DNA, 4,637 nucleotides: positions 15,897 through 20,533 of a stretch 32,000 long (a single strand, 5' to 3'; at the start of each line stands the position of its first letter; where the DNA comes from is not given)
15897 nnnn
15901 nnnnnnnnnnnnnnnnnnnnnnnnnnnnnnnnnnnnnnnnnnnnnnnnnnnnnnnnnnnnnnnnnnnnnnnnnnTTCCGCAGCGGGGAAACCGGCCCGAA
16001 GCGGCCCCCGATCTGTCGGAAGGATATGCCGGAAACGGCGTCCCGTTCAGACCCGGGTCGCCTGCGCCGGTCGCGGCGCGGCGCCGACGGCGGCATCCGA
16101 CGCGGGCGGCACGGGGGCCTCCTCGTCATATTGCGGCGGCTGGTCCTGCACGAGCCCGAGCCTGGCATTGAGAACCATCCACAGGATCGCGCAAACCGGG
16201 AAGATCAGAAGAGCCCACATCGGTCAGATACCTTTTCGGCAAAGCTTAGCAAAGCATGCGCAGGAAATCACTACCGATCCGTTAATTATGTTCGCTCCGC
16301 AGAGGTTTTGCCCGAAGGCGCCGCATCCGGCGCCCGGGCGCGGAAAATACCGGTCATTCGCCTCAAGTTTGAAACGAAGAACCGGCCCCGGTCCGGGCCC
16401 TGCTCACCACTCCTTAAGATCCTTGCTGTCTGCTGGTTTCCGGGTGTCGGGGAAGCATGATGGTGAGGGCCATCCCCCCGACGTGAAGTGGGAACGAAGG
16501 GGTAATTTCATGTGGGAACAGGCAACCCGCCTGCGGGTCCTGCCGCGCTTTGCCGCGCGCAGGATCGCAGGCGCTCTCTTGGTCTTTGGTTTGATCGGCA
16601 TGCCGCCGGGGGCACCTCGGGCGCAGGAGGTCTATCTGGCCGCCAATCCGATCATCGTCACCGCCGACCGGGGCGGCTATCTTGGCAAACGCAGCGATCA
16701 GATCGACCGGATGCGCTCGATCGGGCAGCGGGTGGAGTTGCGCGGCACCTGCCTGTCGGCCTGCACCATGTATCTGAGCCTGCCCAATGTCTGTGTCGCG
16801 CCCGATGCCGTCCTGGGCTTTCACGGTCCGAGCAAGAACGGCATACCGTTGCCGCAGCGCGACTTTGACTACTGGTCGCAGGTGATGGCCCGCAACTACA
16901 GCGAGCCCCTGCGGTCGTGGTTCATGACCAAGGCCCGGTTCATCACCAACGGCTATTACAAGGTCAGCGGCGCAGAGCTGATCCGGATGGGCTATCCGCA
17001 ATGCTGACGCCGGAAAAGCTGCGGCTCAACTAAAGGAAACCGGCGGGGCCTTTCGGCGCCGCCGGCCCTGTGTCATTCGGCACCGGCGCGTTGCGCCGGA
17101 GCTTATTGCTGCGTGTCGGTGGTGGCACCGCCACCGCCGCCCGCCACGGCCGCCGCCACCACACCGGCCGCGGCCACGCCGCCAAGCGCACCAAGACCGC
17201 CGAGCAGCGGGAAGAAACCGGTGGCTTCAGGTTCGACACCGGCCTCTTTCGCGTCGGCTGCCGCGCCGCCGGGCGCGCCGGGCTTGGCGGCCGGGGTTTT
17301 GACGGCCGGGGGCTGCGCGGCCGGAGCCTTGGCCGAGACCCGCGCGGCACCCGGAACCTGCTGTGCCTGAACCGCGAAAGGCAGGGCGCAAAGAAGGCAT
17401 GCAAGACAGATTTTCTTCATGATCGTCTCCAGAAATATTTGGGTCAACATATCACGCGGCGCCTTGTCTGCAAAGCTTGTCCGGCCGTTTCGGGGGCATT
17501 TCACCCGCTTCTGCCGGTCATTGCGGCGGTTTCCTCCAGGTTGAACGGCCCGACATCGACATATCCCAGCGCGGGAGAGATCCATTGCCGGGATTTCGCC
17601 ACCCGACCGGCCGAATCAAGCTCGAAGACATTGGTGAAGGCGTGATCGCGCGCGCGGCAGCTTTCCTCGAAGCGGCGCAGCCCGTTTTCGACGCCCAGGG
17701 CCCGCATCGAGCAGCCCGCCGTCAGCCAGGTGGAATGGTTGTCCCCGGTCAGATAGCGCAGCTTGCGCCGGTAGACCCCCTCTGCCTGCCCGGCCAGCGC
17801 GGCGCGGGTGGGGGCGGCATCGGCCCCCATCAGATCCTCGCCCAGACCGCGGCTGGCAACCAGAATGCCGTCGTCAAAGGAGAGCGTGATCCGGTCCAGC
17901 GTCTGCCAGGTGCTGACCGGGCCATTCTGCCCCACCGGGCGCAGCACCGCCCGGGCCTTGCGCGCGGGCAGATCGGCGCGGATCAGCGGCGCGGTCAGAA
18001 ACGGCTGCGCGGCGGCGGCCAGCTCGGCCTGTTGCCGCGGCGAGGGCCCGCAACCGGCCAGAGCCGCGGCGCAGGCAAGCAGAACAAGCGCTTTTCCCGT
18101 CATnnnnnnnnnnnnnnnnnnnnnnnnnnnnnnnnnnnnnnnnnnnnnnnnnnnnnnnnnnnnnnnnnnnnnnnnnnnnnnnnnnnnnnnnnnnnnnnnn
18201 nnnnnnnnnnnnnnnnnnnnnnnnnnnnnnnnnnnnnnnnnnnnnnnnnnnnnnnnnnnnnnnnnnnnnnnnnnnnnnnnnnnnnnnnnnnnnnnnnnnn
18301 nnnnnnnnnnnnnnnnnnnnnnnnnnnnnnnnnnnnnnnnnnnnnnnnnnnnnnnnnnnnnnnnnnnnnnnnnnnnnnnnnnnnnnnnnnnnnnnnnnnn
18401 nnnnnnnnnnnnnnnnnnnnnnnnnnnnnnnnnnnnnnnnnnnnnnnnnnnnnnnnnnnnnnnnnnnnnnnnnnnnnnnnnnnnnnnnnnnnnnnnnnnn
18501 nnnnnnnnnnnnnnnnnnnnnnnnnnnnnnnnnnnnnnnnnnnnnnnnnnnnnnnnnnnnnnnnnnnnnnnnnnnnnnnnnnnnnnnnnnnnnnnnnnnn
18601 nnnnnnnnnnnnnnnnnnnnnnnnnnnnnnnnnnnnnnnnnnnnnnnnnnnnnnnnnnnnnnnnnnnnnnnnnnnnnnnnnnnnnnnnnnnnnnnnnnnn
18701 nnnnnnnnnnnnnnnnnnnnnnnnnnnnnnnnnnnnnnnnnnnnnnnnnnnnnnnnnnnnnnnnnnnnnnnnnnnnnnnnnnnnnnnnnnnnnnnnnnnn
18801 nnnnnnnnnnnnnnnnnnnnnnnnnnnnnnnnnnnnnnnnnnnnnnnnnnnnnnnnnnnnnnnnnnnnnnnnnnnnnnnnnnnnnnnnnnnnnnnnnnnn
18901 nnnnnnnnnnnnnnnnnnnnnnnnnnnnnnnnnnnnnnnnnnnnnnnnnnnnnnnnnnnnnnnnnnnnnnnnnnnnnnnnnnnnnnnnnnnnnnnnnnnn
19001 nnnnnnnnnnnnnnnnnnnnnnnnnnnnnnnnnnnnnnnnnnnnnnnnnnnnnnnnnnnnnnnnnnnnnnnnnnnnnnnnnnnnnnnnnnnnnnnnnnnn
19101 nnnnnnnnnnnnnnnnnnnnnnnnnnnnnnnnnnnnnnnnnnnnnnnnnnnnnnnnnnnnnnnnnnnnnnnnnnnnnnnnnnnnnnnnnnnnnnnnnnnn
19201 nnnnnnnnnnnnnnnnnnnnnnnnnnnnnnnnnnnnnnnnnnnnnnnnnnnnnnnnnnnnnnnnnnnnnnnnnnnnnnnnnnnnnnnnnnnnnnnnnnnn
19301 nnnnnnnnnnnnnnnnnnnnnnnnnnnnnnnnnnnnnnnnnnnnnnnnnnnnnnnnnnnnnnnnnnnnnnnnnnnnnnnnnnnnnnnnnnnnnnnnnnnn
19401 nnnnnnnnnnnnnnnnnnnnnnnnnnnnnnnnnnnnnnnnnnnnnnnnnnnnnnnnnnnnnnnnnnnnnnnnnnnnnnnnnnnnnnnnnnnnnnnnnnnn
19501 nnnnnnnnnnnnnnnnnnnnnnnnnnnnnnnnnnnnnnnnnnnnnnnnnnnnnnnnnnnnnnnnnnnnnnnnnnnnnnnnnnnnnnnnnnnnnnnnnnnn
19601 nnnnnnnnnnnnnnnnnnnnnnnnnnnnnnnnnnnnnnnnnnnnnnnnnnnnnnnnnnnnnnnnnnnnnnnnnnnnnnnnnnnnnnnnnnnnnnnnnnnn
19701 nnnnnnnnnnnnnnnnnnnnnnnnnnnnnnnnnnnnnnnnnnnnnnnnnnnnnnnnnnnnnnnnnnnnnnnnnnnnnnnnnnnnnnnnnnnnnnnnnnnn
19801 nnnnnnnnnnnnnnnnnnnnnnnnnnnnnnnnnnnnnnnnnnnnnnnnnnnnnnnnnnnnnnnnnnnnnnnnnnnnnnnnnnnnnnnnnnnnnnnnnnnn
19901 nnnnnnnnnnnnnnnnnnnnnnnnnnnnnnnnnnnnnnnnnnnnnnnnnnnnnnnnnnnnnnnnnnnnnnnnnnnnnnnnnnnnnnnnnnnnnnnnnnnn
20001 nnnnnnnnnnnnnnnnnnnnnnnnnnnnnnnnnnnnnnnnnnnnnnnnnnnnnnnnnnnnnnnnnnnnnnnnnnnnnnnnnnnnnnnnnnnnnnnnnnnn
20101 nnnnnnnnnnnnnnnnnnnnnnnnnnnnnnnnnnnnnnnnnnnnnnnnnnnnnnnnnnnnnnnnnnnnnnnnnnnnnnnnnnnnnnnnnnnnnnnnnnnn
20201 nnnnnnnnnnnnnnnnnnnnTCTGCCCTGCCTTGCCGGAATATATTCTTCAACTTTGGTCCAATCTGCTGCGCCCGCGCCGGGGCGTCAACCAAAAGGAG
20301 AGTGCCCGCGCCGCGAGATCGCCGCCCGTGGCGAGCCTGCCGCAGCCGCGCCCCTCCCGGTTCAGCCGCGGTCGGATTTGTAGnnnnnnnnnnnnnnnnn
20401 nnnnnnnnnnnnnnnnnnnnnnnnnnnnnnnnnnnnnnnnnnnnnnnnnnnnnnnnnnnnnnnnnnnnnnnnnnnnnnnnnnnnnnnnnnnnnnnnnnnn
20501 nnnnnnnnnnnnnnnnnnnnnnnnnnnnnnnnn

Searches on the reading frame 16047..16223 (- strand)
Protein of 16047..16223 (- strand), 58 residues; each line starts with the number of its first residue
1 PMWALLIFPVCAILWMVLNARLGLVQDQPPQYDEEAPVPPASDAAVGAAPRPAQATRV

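Call 8: search_protein_families(library=pfam, proteins=[window:16047-16223:-], max_evalue=0.01)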
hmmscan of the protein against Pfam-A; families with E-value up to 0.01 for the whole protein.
window:16047-16223:- (58 aa): 0 families

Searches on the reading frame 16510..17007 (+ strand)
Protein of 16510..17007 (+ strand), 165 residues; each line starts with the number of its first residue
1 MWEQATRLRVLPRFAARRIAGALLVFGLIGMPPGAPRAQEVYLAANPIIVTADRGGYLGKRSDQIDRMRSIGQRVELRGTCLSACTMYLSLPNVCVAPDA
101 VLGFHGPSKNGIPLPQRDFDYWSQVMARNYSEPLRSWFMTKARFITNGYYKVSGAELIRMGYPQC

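Call 28: search_protein_families(library=pfam, proteins=[window:16510-17007:+], max_evalue=10)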
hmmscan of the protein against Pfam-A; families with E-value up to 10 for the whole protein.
window:16510-17007:+ (165 aa): 0 families

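Call 29: search_protein_families(library=ncbifam, proteins=[window:16510-17007:+], max_evalue=0.001)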
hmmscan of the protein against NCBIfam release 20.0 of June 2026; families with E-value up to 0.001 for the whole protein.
window:16510-17007:+ (165 aa): 0 families

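Call 61: search_solved_structures(query=window:16510-17007:+, max_evalue=10)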
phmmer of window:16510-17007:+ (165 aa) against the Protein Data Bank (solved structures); distinct sequences matched with E-value up to 10: 0.

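Call 70: find_homologous_proteins(query=window:16510-17007:+, max_evalue=0.00001)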
Query window:16510-17007:+ (165 aa): 96 proteins with E <= 0.00001 among 280 candidates.
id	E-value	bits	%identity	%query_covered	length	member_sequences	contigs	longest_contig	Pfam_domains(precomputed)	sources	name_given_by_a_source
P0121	6.6e-104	363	95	100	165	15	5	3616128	-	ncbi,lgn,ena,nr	ncbi:hypothetical protein H9N28_06240 [Rhodobacter capsulatus]|nr:hypothetical protein AP073_01135 [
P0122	5.2e-76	272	72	100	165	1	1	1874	-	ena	-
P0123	1.1e-67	245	67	100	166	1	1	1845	-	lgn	-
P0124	3.4e-65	237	63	100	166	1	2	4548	-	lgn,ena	-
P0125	4.3e-65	236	72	84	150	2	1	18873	-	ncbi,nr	ncbi:hypothetical protein [Rhodobacter maris]|nr:hypothetical protein [Rhodobacter maris]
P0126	1.3e-60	222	60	100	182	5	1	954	-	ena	-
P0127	9.0e-56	206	77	67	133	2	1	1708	-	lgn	-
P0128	7.4e-55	203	60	98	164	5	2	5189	-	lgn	-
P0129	3.7e-54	201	56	98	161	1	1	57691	-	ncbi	-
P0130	3.5e-53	198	60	92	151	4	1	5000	-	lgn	-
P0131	4.6e-53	197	56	100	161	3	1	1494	-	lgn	-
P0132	6.1e-53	197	66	74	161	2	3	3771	-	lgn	-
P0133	1.3e-52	196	60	91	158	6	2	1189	-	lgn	-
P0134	1.8e-52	195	53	100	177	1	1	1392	-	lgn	-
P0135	3.6e-52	194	67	74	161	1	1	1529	-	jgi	jgi:hypothetical protein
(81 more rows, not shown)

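Call 76: predict_structure(alignment_id=A3)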
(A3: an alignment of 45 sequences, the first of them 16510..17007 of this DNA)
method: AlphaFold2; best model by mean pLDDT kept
length: 165 residues; sequences in the alignment: 45
mean_pLDDT: 87.6   pTM: 0.71
mean pLDDT of the five models: 87.6, 86.2, 85.8, 84.8, 84.2
residues with pLDDT >= 90: 120; 70-90: 7; 50-70: 38; < 50: 0
segments of 3 or more residues with pLDDT < 50: none
pLDDT, mean of each block of 10 residues (from residue 1): 59 72 64 53 77 96 96 97 98 98 98 98 98 98 98 99 98
secondary structure, 60 per line:
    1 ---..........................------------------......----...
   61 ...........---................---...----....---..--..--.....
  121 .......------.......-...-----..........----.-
elements in order: H4-29 E48-53 H58-71 E75-82 H83-90 E94-96 E101-104 H116-127 H134-140 E150-153 H154-159

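Call 79: fold_search(model_id=the predicted structure, library=pdb)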
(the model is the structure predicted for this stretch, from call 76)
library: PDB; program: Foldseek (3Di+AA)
matches with E <= 10: 691; with E <= 0.001: 103
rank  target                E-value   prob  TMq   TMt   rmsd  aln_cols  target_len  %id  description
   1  9ndj_T                1.4e-04  1.00  0.49  0.44   4.7       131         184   18  Cryo-EM structure of the endogenous ClpP1/ClpP2 heterocomplex from Pseudomonas aeruginosa bound to the AAA+ ClpX unfol (released 2025-10-01)
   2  8r05_F                1.4e-04  1.00  0.40  0.36   7.0       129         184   19  Photorhabdus lamondii ClpP in complex with the natural product beta-lactone inhibitor Cystargolide A at 2.5 A resoluti (released 2023-12-20)
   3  8r05_L                2.3e-04  1.00  0.47  0.43   4.9       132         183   17  Photorhabdus lamondii ClpP in complex with the natural product beta-lactone inhibitor Cystargolide A at 2.5 A resoluti (released 2023-12-20)
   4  8r05_C                2.3e-04  1.00  0.40  0.36   7.4       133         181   19  Photorhabdus lamondii ClpP in complex with the natural product beta-lactone inhibitor Cystargolide A at 2.5 A resoluti (released 2023-12-20)
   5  8r05_I                2.4e-04  1.00  0.40  0.36   7.0       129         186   19  Photorhabdus lamondii ClpP in complex with the natural product beta-lactone inhibitor Cystargolide A at 2.5 A resoluti (released 2023-12-20)
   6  8r05_M                2.6e-04  1.00  0.40  0.37   7.0       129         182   19  Photorhabdus lamondii ClpP in complex with the natural product beta-lactone inhibitor Cystargolide A at 2.5 A resoluti (released 2023-12-20)
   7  8r05_G                2.9e-04  1.00  0.47  0.43   4.9       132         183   17  Photorhabdus lamondii ClpP in complex with the natural product beta-lactone inhibitor Cystargolide A at 2.5 A resoluti (released 2023-12-20)
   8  8r05_N                2.9e-04  1.00  0.40  0.37   7.0       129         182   19  Photorhabdus lamondii ClpP in complex with the natural product beta-lactone inhibitor Cystargolide A at 2.5 A resoluti (released 2023-12-20)
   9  7eko_H                3.1e-04  1.00  0.47  0.52   4.7       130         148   20  CrClpP-S1 (released 2021-10-20)
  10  8r05_K                3.1e-04  1.00  0.40  0.36   7.4       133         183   19  Photorhabdus lamondii ClpP in complex with the natural product beta-lactone inhibitor Cystargolide A at 2.5 A resoluti (released 2023-12-20)
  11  6nay_Y                3.3e-04  1.00  0.51  0.47   5.0       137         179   16  Crystal structure of Neisseria meningitidis ClpP protease E31A+E58A activated double mutant (released 2019-11-13)
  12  4u0g_A                3.3e-04  1.00  0.50  0.43   5.1       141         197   16  Crystal Structure of M. tuberculosis ClpP1P2 bound to ADEP and agonist (released 2014-10-08)
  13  6nay_P                3.6e-04  1.00  0.51  0.47   5.1       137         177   16  Crystal structure of Neisseria meningitidis ClpP protease E31A+E58A activated double mutant (released 2019-11-13)
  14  4u0g_D                3.6e-04  1.00  0.42  0.36   7.1       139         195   15  Crystal Structure of M. tuberculosis ClpP1P2 bound to ADEP and agonist (released 2014-10-08)
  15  3kti_A                3.8e-04  1.00  0.50  0.47   4.3       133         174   16  Structure of ClpP in complex with ADEP1 (released 2010-03-23)
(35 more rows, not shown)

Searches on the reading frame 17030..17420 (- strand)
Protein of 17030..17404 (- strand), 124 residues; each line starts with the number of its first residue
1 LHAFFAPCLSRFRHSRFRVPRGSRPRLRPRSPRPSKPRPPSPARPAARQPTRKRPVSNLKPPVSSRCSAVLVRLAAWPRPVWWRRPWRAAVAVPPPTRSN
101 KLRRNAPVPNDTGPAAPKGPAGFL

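Call 7: search_protein_families(library=pfam, proteins=[window:17030-17404:-], max_evalue=0.01)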
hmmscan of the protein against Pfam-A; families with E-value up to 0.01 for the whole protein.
window:17030-17404:- (124 aa): 0 families

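Call 28: search_protein_families(library=pfam, proteins=[window:17103-17420:-], max_evalue=10)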
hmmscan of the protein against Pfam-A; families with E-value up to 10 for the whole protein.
window:17103-17420:- (105 aa): 0 families

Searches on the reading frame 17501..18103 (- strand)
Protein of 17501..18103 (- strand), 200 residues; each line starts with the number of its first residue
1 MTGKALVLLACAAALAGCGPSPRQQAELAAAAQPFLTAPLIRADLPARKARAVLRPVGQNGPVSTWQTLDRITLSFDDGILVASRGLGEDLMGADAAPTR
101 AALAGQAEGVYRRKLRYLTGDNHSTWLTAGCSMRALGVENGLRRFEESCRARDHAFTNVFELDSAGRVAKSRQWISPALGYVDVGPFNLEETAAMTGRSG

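Call 7: search_protein_families(library=pfam, proteins=[window:17501-18103:-], max_evalue=0.01)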
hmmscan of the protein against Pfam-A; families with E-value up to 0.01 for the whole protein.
window:17501-18103:- (200 aa): 1 family
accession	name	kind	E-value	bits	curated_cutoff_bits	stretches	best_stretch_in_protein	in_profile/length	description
PF11102.13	YjbF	-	5.4e-19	69.1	25.9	1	23-183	11-185/189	Group 4 capsule polysaccharide lipoprotein gfcB, YjbF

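Call 29: search_protein_families(library=ncbifam, proteins=[window:17501-18103:-], max_evalue=0.001)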
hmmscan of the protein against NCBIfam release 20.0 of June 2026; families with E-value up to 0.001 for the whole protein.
window:17501-18103:- (200 aa): 0 families

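Call 60: search_solved_structures(query=window:17501-18103:-, max_evalue=1)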
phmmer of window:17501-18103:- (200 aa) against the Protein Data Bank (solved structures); distinct sequences matched with E-value up to 1: 1.
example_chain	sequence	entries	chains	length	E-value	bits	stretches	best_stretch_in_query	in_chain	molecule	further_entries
7k7h_H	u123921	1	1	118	0.96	12.5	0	146-189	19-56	Fab Heavy Chain Variable Domain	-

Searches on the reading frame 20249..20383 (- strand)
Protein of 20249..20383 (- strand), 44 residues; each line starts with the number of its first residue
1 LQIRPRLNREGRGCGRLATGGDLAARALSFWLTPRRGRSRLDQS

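Call 8: search_protein_families(library=pfam, proteins=[window:20249-20383:-], max_evalue=0.01)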
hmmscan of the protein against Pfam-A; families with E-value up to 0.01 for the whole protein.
window:20249-20383:- (44 aa): 0 families
